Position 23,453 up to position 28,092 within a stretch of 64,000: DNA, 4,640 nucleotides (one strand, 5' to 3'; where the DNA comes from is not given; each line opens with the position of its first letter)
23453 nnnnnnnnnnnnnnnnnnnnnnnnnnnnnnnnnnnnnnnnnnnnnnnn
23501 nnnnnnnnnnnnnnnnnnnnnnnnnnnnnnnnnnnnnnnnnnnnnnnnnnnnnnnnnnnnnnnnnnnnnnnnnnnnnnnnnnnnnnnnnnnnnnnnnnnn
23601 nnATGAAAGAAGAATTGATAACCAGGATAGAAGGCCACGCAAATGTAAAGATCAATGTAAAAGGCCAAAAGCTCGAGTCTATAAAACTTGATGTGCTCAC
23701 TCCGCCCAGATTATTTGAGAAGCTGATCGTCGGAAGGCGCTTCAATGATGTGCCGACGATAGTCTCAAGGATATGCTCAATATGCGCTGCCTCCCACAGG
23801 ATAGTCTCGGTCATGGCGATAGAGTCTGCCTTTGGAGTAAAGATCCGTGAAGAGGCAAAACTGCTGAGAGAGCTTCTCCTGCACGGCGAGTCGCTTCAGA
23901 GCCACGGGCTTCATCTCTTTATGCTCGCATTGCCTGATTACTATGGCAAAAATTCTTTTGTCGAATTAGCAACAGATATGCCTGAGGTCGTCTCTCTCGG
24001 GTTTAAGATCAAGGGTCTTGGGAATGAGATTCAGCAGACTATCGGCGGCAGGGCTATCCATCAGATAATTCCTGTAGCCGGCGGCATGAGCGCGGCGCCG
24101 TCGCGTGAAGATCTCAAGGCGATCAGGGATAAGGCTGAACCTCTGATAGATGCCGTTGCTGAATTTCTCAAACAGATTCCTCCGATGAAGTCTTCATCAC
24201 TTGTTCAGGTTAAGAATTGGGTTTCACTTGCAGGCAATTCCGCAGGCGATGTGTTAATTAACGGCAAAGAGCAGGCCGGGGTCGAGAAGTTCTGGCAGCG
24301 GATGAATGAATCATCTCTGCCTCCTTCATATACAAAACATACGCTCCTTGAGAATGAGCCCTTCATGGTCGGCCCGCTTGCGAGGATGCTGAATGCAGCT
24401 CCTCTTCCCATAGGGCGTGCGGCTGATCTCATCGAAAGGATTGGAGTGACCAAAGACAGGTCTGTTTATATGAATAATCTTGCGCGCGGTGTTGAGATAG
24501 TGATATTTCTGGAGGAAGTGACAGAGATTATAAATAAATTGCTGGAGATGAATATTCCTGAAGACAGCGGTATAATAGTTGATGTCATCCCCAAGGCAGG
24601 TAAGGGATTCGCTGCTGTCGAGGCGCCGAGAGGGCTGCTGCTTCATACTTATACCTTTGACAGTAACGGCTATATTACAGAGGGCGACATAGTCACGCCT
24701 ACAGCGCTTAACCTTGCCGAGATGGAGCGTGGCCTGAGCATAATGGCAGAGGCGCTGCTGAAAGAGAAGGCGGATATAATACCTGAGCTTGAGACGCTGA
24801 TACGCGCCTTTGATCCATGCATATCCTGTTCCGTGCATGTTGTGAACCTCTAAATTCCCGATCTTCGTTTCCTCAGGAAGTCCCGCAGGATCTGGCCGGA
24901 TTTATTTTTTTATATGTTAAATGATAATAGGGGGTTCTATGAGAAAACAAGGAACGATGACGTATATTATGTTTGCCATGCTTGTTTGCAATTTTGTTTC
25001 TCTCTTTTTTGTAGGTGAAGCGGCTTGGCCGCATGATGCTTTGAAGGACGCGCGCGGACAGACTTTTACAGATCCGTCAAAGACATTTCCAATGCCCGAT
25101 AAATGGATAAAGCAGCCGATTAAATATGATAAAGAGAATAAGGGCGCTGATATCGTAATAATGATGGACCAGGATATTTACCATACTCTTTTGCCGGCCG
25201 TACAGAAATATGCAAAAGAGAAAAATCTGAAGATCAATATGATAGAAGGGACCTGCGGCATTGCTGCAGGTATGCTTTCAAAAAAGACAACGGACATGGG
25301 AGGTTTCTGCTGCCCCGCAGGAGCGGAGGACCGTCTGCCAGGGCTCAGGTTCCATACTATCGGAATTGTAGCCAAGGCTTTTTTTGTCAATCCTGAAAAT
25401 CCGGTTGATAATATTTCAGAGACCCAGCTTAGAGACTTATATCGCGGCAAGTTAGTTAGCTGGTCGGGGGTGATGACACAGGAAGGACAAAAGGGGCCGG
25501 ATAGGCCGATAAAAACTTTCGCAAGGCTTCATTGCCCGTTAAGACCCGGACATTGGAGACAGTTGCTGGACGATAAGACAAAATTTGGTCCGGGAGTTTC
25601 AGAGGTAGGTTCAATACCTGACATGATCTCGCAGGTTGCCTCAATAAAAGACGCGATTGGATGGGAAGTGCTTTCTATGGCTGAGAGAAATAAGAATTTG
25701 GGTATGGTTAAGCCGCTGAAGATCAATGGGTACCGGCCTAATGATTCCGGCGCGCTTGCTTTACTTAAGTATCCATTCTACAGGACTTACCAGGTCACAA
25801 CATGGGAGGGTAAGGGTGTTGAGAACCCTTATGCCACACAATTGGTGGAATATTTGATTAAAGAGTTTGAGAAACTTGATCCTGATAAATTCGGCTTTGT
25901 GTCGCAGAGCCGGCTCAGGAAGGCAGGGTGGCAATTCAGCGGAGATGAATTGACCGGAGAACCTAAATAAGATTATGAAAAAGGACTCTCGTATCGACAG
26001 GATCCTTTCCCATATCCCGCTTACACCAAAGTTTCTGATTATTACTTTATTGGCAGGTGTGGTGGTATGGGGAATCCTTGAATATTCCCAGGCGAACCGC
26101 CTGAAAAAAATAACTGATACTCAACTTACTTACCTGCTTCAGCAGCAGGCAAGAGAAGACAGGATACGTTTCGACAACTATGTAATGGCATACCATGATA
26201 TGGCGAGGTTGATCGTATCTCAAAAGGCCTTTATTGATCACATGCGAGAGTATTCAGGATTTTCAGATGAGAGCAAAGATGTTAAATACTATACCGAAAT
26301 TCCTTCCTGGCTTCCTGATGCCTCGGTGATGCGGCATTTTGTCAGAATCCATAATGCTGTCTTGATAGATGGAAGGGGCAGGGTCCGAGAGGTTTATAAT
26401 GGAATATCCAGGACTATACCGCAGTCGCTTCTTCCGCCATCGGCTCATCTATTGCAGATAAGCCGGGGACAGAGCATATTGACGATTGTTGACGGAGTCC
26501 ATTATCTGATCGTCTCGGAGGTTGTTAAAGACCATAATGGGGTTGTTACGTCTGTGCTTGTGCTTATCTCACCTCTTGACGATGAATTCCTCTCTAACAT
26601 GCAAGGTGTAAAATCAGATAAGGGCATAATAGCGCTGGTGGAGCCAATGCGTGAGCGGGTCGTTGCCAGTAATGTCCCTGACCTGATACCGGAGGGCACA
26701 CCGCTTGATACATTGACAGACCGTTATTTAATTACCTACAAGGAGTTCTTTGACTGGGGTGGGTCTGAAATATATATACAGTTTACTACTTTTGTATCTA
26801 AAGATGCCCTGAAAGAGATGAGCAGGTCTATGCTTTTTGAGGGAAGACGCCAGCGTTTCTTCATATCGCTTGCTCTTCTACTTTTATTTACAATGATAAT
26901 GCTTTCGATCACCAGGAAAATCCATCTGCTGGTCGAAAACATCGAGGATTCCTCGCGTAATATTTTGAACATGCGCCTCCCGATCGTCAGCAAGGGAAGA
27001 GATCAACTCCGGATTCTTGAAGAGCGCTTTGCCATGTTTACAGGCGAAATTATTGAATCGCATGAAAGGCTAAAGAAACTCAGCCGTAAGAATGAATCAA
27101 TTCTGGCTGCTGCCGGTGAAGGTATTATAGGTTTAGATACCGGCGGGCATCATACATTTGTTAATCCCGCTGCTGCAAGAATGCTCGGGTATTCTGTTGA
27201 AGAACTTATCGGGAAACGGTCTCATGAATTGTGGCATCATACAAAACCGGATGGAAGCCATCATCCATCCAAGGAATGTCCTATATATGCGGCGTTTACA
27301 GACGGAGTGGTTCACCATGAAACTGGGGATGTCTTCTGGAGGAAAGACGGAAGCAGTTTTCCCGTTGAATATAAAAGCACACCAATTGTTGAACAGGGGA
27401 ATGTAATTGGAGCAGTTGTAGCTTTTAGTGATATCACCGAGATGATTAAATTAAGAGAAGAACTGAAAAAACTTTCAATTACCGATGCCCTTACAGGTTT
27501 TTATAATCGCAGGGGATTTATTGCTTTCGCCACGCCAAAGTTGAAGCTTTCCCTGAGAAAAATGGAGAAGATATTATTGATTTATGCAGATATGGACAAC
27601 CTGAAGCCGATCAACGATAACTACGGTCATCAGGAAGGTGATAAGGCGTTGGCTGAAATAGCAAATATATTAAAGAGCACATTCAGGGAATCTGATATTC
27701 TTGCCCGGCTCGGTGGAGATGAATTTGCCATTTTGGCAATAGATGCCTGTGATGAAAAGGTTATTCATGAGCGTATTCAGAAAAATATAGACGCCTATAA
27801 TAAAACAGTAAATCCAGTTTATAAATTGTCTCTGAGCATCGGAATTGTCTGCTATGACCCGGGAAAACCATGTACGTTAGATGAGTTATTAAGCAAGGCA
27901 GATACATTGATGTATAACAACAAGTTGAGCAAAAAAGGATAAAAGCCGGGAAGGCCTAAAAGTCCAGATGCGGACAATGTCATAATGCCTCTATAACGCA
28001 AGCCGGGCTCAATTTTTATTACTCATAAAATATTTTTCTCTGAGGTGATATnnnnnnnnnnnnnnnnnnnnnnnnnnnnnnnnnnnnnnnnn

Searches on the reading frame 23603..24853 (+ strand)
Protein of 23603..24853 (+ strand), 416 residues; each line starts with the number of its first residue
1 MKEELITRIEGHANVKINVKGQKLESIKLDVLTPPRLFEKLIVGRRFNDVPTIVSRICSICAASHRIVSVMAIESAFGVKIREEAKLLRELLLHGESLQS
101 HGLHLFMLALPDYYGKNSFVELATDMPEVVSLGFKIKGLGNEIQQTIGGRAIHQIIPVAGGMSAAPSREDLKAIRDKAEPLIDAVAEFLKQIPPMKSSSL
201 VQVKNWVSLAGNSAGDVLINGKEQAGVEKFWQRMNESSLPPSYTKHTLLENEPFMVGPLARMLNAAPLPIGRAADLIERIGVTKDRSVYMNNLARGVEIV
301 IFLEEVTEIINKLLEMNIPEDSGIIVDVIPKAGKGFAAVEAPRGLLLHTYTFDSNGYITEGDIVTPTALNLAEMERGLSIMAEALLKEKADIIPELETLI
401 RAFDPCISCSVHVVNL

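Call 21: search_protein_families(library=pfam, proteins=[window:23603-24853:+], max_evalue=0.0001)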
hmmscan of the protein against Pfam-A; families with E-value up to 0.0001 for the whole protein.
window:23603-24853:+ (416 aa): 1 family
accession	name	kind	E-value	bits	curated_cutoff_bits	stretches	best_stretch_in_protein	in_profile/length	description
PF00374.24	NiFeSe_Hases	-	1.1e-33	117.4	25.8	2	36-114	1-79/508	Nickel-dependent hydrogenase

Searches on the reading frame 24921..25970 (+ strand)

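Call 21: search_protein_families(library=pfam, proteins=[window:24921-25970:+], max_evalue=0.0001)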
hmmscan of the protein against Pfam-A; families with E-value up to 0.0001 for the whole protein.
window:24921-25970:+ (349 aa): 1 family
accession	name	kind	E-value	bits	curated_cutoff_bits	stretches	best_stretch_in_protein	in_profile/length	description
PF12849.12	PBP_like_2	-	1.3e-08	35.3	27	1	88-313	22-264/267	PBP superfamily domain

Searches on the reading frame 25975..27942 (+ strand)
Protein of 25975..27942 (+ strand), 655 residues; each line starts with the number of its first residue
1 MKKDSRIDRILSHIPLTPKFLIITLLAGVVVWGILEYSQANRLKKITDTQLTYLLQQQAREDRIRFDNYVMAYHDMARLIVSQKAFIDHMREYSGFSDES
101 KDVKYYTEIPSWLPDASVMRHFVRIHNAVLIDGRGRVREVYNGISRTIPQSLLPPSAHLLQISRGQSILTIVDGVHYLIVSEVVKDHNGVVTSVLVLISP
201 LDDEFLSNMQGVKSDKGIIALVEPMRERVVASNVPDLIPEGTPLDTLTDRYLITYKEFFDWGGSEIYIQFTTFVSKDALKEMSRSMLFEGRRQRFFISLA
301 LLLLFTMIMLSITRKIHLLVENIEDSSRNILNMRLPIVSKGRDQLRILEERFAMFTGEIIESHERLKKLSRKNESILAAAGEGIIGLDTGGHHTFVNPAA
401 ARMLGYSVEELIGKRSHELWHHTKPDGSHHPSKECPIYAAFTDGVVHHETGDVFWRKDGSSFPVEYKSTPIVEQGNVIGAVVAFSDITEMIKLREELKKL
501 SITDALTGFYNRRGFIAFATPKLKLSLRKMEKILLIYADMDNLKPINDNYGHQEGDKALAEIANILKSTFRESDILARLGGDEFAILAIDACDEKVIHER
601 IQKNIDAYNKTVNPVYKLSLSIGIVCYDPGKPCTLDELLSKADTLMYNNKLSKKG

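Call 21: search_protein_families(library=pfam, proteins=[window:25975-27942:+], max_evalue=0.0001)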
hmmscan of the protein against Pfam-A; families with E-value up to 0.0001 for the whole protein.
window:25975-27942:+ (655 aa): 5 families
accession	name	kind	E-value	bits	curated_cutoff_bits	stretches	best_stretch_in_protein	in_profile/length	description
PF00990.26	GGDEF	-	1.3e-38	132.8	23.8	1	502-653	2-158/161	Diguanylate cyclase, GGDEF domain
PF13426.13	PAS_9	-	2.8e-14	53.7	27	1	382-489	2-103/103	PAS domain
PF00989.32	PAS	-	1.8e-13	50.9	22.6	1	374-487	4-113/113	PAS fold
PF08448.16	PAS_4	-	9.5e-10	39.1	23.1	1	380-489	4-107/110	PAS fold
PF13188.13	PAS_8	-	5.9e-05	23.3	21.8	0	374-414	4-45/65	PAS domain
